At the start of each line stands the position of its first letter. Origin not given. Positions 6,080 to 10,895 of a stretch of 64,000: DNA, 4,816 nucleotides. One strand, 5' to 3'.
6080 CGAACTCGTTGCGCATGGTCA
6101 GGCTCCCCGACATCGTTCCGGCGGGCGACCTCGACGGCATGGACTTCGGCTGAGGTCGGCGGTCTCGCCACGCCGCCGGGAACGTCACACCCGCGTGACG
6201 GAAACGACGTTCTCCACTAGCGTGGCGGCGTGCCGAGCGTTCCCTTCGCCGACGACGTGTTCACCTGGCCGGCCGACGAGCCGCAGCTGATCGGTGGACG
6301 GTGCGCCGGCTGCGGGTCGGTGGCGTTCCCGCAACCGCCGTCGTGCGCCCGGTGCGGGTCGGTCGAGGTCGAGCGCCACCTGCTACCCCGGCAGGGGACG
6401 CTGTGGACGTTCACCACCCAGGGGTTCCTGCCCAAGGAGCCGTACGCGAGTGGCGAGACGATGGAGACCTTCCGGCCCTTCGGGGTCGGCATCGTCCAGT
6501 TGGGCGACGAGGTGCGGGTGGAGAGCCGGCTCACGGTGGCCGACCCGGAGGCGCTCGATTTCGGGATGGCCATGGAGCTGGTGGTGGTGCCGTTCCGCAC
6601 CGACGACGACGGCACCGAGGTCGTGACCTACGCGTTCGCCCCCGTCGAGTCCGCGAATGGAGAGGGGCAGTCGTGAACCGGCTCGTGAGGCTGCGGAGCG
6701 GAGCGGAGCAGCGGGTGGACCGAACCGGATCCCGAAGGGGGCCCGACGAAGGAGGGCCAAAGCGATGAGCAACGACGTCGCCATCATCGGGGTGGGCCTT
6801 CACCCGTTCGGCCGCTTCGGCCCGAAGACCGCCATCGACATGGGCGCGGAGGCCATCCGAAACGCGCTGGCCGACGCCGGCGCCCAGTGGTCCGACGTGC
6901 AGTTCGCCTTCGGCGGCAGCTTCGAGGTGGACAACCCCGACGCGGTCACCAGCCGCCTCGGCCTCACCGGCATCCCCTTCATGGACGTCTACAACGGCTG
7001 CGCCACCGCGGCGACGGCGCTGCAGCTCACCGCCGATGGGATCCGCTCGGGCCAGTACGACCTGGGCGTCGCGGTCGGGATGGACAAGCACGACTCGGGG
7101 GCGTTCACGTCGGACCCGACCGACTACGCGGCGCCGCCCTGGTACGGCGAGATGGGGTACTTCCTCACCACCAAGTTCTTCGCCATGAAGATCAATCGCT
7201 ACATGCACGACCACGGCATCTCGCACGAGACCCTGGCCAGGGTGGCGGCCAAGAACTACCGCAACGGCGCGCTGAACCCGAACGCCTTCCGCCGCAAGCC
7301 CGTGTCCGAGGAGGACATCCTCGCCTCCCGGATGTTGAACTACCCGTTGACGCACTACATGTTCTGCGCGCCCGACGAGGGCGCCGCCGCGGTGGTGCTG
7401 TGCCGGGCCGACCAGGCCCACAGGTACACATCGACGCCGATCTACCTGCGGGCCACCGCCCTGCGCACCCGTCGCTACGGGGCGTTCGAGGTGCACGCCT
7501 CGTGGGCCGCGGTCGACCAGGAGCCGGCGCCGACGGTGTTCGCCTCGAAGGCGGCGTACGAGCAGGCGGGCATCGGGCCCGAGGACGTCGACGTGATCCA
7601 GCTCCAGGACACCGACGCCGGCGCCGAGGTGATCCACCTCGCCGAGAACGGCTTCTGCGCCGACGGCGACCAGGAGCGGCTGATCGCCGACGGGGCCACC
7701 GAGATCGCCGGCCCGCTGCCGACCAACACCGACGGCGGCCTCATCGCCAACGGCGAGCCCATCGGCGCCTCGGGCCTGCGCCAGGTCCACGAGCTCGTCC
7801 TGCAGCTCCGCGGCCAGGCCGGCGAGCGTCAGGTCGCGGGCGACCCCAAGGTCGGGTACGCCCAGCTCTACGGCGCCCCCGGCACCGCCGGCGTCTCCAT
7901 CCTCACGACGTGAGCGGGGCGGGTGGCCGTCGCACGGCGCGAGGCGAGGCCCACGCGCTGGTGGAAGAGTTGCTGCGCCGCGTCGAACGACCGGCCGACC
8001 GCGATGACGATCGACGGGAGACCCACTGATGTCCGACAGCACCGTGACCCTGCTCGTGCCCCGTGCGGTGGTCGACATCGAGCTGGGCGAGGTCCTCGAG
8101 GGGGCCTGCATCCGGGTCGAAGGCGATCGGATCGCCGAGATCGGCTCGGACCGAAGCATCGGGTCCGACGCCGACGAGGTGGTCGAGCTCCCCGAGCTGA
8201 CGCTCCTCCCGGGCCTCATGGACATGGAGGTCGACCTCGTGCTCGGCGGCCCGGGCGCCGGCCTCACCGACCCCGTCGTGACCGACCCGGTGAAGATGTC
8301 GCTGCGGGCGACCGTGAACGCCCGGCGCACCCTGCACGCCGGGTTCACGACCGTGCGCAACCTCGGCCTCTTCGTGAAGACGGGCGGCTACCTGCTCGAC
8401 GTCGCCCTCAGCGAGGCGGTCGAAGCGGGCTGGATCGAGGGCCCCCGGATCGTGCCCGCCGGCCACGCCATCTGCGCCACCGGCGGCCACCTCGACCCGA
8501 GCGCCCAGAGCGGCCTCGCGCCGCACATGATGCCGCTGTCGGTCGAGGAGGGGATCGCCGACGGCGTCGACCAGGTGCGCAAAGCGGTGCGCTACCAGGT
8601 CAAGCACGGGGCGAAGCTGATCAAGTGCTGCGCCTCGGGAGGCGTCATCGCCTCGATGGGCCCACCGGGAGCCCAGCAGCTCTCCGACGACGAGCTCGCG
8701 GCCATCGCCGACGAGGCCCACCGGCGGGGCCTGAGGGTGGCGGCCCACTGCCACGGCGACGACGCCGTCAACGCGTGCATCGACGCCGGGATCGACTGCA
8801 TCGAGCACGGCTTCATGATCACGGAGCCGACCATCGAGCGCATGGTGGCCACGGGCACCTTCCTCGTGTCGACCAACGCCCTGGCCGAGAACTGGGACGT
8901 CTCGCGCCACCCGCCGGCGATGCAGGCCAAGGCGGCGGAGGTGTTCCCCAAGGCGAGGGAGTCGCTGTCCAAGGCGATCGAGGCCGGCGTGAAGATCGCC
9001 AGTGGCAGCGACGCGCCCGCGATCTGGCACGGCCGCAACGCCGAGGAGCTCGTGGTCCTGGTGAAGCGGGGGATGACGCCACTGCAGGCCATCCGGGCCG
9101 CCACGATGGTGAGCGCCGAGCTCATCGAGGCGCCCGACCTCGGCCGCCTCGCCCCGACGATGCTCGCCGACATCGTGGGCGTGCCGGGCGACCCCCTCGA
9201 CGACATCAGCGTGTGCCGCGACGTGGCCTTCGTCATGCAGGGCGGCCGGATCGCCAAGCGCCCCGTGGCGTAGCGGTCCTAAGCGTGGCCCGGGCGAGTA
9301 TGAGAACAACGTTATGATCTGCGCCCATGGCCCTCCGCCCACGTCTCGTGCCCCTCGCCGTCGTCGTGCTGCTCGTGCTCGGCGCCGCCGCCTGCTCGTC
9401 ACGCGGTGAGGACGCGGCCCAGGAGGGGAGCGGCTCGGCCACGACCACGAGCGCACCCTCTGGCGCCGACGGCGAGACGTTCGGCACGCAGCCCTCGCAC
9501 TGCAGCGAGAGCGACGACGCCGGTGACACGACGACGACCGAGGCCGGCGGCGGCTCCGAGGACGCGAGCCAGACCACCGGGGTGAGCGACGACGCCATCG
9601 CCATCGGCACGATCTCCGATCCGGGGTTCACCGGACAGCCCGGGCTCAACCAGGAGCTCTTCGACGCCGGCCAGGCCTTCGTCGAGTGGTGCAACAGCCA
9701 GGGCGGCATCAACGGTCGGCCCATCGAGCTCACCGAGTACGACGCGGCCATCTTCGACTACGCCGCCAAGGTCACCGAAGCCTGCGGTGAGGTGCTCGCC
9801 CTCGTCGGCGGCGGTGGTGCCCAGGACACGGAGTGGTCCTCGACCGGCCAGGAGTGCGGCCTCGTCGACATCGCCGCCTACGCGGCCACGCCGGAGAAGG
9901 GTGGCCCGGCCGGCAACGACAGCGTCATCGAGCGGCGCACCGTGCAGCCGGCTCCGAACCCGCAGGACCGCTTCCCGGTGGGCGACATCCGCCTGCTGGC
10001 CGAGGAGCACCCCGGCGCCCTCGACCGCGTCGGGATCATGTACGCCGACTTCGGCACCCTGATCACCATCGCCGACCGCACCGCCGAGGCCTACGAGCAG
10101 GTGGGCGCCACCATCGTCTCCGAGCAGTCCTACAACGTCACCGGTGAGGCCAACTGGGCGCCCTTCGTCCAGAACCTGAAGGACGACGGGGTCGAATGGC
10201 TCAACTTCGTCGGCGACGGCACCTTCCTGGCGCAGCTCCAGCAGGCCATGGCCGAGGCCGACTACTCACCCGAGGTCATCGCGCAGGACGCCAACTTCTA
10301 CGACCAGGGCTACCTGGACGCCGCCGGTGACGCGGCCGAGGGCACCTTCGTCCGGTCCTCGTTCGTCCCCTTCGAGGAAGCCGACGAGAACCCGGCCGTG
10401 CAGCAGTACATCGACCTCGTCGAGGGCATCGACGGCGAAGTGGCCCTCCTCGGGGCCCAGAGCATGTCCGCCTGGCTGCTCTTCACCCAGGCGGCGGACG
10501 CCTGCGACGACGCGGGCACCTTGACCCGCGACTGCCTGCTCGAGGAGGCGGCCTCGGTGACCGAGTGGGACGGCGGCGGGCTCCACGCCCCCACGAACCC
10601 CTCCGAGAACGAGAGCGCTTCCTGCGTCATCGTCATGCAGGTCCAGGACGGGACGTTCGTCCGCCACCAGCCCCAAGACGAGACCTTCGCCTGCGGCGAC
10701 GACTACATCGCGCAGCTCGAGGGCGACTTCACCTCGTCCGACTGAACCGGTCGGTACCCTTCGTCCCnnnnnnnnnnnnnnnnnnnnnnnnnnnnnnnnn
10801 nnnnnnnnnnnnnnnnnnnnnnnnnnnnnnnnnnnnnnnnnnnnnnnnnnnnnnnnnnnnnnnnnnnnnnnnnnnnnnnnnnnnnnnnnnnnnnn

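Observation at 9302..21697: Five promoter-proximal copies of a 15-bp palindrome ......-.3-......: a local regulon signature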

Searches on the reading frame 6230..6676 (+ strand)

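Call 16: search_protein_families(library=pfam, proteins=[window:6230-6676:+], max_evalue=0.001)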
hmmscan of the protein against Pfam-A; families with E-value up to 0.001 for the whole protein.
window:6230-6676:+ (148 aa): 2 families
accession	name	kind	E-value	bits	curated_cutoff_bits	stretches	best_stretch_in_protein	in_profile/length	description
PF01796.24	OB_ChsH2_C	-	7.5e-11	42.2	27.1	1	52-119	4-64/65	ChsH2, C-terminal OB-fold domain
PF12172.15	zf-ChsH2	-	4.6e-08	33.2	23.2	1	13-44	2-33/37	ChsH2, rubredoxin-like zinc ribbon domain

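Call 20: search_protein_families(library=ncbifam, proteins=[window:6230-6676:+], max_evalue=0.00001)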
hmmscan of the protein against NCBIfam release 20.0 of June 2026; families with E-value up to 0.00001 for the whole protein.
window:6230-6676:+ (148 aa): 1 family
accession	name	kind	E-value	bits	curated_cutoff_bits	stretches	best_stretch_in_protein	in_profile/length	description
NF053627.1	BnzsclthlBbsAGT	equivalog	5e-14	52.5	250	1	6-137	20-143/145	benzoylsuccinyl-CoA thiolase subunit BbsA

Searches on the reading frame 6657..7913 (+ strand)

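Call 12: search_protein_families(library=pfam, proteins=[window:6657-7913:+], max_evalue=0.001)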
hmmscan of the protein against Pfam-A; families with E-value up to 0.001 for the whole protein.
window:6657-7913:+ (418 aa): 5 families
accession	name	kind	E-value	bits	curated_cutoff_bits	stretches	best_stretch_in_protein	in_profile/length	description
PF22691.2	Thiolase_C_1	-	1.4e-29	103.2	28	1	293-410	20-135/144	Thiolase C-terminal domain-like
PF00108.29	Thiolase_N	-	1.9e-11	44.3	26.4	1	41-210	1-190/260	Thiolase, N-terminal domain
PF02803.24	Thiolase_C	-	5.1e-08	33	27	1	294-393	25-106/123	Thiolase, C-terminal domain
PF08545.16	ACP_syn_III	-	0.00039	20.7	24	0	109-144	1-36/80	3-Oxoacyl-[acyl-carrier-protein (ACP)] synthase III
PF07451.17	SpoVAD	-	0.0006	19.1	22.1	1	61-139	53-130/329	Stage V sporulation protein AD (SpoVAD)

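Call 20: search_protein_families(library=ncbifam, proteins=[window:6657-7913:+], max_evalue=0.00001)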
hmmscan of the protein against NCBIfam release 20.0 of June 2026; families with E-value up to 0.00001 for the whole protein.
window:6657-7913:+ (418 aa): 24 families
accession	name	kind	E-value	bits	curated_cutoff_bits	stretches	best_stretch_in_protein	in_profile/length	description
NF006102.0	PRK08256.1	subfamily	1.3e-74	251.7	436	1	37-410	1-384/394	lipid-transfer protein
NF004715.0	PRK06059.1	equivalog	1.1e-71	241.9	424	1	37-410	2-391/399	lipid-transfer protein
NF004720.0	PRK06064.1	subfamily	1.8e-67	227.8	420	1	39-416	2-385/389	thiolase domain-containing protein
NF004810.0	PRK06157.1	equivalog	8e-64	216.2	403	1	35-411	3-388/400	acetyl-CoA acetyltransferase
NF053570.1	AcCoTHIOL_METTL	equivalog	1.1e-58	198.9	600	1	40-417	3-382/385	acetyl-CoA acetyltransferase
NF009228.0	PRK12578.1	subfamily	2.8e-49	167.8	485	1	37-394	1-362/387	thiolase domain-containing protein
NF004811.0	PRK06158.1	subfamily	1.6e-48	165.6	421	1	36-395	5-357/384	acetyl-CoA acetyltransferase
NF005892.0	PRK07855.1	subfamily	4.1e-47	160.9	469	1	36-395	3-368/390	lipid-transfer protein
NF053628.1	BnzsclthlBbsBGT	equivalog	8.4e-45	153.2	750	1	37-407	3-370/389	benzoylsuccinyl-CoA thiolase subunit BbsB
NF006180.0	PRK08313.1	subfamily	7.9e-44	150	514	1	37-398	2-364/389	thiolase domain-containing protein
NF004721.0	PRK06065.1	equivalog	2.6e-41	141.8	455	1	37-413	8-387/393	thiolase domain-containing protein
NF004982.0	PRK06365.1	equivalog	1.7e-39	136.1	695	2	32-267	9-253/430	thiolase domain-containing protein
NF005704.0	PRK07516.1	subfamily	4.5e-39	134.5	412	1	39-416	2-385/389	thiolase domain-containing protein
NF006010.0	PRK08142.1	subfamily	1.2e-36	126.4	462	1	38-391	4-356/388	thiolase domain-containing protein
NF004722.0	PRK06066.1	equivalog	9.2e-33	113.7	516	1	129-402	99-369/385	thiolase domain-containing protein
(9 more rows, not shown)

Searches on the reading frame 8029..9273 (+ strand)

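Call 12: search_protein_families(library=pfam, proteins=[window:8029-9273:+], max_evalue=0.001)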
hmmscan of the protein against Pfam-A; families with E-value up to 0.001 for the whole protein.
window:8029-9273:+ (414 aa): 2 families
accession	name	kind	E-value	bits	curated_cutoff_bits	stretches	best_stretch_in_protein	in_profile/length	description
PF01979.26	Amidohydro_1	-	5.4e-36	125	25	1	59-408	2-344/345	Amidohydrolase family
PF07969.17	Amidohydro_3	-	4.1e-12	46.8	29.7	1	204-390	242-449/472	Amidohydrolase family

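Call 20: search_protein_families(library=ncbifam, proteins=[window:8029-9273:+], max_evalue=0.00001)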
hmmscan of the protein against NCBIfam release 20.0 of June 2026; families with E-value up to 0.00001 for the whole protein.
window:8029-9273:+ (414 aa): 2 families
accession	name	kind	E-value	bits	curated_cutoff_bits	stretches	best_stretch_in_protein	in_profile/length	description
NF051886.1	XaaProDiPepCaul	equivalog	3.9e-108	362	500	1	13-410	6-398/398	Xaa-Pro dipeptidase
NF006055.0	PRK08203.1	equivalog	4e-06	25.6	532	0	347-383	352-388/455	8-oxoguanine deaminase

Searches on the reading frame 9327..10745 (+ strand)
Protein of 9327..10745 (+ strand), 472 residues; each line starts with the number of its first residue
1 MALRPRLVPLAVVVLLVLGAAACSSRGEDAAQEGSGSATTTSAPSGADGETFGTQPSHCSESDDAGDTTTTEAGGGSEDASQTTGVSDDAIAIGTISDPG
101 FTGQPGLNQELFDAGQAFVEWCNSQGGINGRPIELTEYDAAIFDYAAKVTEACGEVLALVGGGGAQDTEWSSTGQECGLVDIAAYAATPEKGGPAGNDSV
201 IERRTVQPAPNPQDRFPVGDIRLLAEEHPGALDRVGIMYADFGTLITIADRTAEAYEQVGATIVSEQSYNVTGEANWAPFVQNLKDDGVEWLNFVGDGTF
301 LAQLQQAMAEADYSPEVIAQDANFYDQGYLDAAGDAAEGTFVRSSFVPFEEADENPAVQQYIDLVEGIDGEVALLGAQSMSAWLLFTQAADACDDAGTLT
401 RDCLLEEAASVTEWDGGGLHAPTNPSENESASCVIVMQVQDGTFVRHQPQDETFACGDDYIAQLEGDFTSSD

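Call 12: search_protein_families(library=pfam, proteins=[window:9327-10745:+], max_evalue=0.001)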
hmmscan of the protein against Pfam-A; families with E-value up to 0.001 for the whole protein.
window:9327-10745:+ (472 aa): 1 family
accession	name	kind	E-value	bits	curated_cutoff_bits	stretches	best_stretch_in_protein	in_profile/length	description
PF13458.12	Peripla_BP_6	-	1.1e-21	78.4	31.7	1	110-442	20-342/343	Periplasmic binding protein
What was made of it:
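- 9327..10745 (+): Lipoprotein solute-binding protein (Peripla_BP_6), first gene of the SBP-TetR operon. Call 12.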

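Call 20: search_protein_families(library=ncbifam, proteins=[window:9327-10745:+], max_evalue=0.00001)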
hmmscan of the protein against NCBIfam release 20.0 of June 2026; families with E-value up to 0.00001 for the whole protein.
window:9327-10745:+ (472 aa): 0 families
